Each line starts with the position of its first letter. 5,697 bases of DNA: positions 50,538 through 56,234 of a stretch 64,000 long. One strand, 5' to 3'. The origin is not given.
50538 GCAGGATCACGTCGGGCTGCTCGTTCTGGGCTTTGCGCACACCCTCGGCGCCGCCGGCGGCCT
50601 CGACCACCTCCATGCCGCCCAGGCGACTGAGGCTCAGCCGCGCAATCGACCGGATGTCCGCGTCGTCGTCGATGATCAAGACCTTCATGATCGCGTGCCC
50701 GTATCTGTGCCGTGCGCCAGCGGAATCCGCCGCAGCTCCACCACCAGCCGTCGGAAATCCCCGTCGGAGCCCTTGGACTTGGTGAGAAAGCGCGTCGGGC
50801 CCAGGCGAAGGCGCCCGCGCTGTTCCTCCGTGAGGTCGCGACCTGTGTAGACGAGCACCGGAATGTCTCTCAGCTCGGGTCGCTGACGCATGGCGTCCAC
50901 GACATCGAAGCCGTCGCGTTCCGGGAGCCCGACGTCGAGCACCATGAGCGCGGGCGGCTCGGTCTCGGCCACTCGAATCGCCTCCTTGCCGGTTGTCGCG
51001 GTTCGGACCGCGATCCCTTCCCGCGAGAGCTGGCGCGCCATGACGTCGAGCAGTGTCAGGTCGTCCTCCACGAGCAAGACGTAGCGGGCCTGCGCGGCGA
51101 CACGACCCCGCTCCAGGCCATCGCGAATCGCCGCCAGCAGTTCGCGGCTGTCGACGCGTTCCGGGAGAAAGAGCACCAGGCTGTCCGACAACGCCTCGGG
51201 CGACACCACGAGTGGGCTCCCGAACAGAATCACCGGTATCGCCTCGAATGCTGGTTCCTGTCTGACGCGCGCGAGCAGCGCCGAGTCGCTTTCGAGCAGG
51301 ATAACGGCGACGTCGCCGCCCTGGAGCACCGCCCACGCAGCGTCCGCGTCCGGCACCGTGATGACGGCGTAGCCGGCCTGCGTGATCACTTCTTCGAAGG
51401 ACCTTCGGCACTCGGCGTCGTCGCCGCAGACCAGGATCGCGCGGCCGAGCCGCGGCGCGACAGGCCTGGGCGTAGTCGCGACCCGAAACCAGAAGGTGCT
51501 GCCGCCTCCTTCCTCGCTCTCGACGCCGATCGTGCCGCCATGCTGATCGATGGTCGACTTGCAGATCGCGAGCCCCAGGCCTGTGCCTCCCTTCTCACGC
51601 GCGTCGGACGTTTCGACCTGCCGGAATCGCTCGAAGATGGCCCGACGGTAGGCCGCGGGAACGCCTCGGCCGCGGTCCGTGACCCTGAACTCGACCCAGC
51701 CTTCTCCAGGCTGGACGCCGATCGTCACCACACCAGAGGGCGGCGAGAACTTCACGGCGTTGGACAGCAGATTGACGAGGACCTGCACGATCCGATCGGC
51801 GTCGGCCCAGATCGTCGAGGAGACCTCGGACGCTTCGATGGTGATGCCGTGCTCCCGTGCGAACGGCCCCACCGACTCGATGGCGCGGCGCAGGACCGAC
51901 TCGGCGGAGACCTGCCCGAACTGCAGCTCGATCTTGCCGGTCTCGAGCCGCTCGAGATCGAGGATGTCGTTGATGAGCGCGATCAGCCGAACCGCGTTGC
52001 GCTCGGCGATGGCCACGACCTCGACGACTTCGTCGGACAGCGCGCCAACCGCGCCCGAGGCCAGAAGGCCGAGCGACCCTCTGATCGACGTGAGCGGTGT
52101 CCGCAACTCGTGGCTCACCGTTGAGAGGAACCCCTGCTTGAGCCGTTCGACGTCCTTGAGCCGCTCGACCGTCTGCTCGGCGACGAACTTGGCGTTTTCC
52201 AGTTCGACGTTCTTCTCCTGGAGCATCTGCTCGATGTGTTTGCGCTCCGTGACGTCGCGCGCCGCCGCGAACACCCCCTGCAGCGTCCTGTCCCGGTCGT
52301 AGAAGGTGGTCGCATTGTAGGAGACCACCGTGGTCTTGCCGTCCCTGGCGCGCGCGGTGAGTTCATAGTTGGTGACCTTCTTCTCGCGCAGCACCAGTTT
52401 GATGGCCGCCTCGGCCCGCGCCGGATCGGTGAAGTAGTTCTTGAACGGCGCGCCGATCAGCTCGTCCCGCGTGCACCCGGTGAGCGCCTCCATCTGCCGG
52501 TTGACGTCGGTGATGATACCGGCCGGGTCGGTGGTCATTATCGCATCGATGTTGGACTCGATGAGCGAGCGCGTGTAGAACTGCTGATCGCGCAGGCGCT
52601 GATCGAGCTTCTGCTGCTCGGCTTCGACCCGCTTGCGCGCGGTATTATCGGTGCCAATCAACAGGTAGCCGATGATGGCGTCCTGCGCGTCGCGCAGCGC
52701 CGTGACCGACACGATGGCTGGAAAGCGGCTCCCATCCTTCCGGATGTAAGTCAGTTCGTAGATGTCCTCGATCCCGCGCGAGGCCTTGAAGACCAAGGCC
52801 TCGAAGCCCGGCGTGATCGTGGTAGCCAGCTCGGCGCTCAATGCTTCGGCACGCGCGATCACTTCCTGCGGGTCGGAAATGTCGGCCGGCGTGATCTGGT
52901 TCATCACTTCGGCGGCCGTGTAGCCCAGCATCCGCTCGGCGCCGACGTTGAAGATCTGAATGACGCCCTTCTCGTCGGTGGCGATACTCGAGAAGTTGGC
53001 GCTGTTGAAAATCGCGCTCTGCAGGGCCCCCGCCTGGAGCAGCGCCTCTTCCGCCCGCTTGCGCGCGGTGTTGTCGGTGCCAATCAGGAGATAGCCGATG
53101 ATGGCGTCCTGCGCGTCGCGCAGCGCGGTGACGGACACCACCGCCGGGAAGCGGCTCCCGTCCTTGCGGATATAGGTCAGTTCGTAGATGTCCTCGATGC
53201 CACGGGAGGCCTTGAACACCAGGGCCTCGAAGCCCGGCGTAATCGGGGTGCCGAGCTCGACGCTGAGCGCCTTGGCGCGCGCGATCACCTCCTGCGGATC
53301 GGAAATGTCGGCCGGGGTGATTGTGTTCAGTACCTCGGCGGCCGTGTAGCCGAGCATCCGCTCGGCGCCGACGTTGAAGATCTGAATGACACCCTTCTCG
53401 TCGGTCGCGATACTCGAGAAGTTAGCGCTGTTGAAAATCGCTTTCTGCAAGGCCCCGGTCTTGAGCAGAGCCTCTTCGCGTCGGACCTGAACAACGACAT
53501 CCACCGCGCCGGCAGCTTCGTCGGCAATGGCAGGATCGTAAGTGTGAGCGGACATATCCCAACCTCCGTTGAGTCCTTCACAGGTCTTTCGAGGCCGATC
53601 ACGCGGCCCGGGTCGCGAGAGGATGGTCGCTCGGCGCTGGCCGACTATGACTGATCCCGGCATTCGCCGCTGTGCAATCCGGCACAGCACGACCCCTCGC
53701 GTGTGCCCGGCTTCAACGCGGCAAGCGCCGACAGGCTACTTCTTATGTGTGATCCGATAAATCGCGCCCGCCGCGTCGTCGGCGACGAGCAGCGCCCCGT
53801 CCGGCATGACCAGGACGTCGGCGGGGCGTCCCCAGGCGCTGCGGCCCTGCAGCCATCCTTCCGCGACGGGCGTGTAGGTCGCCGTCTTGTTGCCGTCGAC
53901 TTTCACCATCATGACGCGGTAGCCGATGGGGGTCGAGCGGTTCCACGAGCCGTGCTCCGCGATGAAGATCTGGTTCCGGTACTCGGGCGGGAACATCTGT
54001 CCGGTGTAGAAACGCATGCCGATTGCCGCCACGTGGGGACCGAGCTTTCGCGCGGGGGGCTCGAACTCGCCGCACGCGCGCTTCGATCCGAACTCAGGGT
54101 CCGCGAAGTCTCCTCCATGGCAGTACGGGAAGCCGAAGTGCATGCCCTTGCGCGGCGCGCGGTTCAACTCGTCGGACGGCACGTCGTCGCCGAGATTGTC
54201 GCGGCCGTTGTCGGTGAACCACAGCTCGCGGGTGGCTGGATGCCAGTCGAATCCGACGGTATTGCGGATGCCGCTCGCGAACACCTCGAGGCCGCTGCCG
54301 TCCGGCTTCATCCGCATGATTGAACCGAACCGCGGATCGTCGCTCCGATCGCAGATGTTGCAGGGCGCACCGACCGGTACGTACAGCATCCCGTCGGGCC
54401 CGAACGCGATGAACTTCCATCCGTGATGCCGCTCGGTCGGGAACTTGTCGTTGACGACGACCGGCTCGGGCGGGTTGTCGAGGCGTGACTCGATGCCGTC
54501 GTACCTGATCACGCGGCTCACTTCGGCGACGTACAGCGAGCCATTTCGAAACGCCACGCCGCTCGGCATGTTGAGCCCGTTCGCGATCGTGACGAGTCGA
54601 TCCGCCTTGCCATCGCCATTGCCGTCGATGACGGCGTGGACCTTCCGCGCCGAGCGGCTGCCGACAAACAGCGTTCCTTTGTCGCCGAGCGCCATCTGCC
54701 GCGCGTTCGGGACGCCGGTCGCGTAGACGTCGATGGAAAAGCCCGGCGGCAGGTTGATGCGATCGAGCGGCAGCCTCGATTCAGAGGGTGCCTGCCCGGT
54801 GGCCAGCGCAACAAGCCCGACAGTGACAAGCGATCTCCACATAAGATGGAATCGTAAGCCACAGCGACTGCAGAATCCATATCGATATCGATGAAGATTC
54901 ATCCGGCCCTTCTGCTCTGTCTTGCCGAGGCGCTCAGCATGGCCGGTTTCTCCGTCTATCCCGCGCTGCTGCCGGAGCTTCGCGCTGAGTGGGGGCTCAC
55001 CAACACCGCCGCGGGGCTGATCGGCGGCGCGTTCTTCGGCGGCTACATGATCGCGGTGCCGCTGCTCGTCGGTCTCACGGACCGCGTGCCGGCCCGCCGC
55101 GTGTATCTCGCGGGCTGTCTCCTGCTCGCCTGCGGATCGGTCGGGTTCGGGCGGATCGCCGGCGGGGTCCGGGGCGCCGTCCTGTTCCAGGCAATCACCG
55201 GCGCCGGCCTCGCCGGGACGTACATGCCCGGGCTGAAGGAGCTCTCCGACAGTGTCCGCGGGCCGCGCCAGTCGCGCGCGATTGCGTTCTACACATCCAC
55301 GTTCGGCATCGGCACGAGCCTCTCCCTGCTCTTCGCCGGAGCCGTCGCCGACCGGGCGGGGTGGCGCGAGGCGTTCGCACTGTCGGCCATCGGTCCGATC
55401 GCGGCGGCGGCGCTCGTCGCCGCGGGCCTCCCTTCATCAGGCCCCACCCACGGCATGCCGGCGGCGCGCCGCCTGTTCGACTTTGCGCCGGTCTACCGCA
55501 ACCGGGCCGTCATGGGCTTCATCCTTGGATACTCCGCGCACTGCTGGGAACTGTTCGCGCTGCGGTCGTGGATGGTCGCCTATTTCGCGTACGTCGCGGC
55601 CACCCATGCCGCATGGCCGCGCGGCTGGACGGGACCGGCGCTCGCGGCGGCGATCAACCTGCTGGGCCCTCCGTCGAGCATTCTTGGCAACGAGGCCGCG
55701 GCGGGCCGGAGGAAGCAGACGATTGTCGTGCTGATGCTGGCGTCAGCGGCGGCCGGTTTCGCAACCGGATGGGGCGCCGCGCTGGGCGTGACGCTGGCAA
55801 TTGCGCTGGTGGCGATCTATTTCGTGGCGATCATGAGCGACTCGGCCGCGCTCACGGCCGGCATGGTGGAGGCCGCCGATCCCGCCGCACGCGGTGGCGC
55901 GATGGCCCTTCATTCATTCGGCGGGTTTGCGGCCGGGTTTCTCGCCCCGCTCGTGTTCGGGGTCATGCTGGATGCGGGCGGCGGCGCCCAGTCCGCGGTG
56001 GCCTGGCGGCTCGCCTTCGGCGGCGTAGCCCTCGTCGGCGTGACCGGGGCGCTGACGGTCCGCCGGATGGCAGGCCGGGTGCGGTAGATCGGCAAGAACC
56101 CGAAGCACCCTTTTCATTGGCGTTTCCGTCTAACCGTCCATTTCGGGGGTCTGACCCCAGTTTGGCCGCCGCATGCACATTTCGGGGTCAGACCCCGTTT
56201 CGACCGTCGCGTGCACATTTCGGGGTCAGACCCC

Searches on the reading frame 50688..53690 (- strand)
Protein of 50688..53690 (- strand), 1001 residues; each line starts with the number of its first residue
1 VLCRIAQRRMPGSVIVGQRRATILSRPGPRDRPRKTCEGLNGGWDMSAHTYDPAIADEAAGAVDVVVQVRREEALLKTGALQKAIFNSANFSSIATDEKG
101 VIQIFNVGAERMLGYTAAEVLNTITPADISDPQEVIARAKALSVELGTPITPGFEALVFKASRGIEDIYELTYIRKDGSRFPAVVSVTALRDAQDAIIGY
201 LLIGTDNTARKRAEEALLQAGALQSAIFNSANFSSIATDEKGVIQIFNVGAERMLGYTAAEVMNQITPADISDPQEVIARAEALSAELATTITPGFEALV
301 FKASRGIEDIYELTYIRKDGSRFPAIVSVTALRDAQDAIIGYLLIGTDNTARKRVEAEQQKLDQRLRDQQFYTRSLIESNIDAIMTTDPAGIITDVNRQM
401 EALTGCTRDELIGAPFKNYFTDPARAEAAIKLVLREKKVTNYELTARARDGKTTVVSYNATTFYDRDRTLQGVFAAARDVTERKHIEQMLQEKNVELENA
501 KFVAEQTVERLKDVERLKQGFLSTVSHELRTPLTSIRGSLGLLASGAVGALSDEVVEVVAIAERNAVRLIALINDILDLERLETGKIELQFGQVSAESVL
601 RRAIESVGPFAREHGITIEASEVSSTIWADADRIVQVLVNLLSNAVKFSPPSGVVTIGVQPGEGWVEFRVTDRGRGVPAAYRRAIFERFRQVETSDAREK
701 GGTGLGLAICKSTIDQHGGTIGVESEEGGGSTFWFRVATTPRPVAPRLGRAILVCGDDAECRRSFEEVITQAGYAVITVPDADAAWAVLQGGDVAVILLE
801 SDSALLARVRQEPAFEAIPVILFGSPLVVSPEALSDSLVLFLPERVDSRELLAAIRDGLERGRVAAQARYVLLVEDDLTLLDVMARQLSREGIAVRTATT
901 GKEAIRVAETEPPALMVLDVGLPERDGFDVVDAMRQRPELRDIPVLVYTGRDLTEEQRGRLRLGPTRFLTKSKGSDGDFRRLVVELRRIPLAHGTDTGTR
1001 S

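Call 16: search_protein_families(library=pfam, proteins=[window:50688-53690:-], max_evalue=0.001)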
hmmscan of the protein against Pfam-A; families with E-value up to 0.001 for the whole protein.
window:50688-53690:- (1001 aa): 9 families
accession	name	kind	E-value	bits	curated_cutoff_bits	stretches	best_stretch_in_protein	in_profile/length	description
PF13426.13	PAS_9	-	3.7e-40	136.8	27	3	382-482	2-103/103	PAS domain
PF00989.32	PAS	-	8.7e-37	126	22.6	3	374-480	4-113/113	PAS fold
PF02518.31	HATPase_c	-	3.6e-30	105.1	26.4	1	630-738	2-108/111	Histidine kinase-, DNA gyrase B-, and HSP90-like ATPase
PF08448.16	PAS_4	-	1.8e-23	83.3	23.1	1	381-484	5-109/110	PAS fold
PF00072.30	Response_reg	-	1.1e-22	80.7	30.2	1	871-972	1-100/111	Response regulator receiver domain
PF00512.31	HisKA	-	3e-18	66.1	26.9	1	518-585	2-66/66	His Kinase A (phospho-acceptor) domain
PF13188.13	PAS_8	-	2.3e-07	30.9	21.8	1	374-419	4-46/65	PAS domain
PF08447.18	PAS_3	-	3.9e-06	27.5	25.6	0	394-469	2-81/89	PAS fold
PF24820.1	Diguanyl_cycl_sensor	-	1.3e-05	25.5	28.1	1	376-439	1-63/109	Diguanylate cyclase-like sensor domain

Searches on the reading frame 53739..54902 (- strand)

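Call 16: search_protein_families(library=pfam, proteins=[window:53739-54902:-], max_evalue=0.001)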
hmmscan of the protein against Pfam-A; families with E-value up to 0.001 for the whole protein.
window:53739-54902:- (388 aa): 3 families
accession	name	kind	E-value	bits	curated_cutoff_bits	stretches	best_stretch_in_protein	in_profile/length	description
PF07995.17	GSDH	-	1.8e-20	73.9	25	1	152-383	107-332/332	Glucose / Sorbosone dehydrogenase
PF23500.1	DUF7133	-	2.4e-17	63.8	27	1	46-375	6-346/385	Domain of unknown function (DUF7133)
PF01436.27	NHL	-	0.00022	21.5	20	0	110-127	1-19/28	NHL repeat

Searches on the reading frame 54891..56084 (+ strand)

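Call 16: search_protein_families(library=pfam, proteins=[window:54891-56084:+], max_evalue=0.001)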
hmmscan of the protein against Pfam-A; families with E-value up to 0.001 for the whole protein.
window:54891-56084:+ (398 aa): 1 family
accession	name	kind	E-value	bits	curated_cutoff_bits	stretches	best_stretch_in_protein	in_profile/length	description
PF07690.21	MFS_1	-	5.5e-26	91.7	33.4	1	9-314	1-310/347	Major Facilitator Superfamily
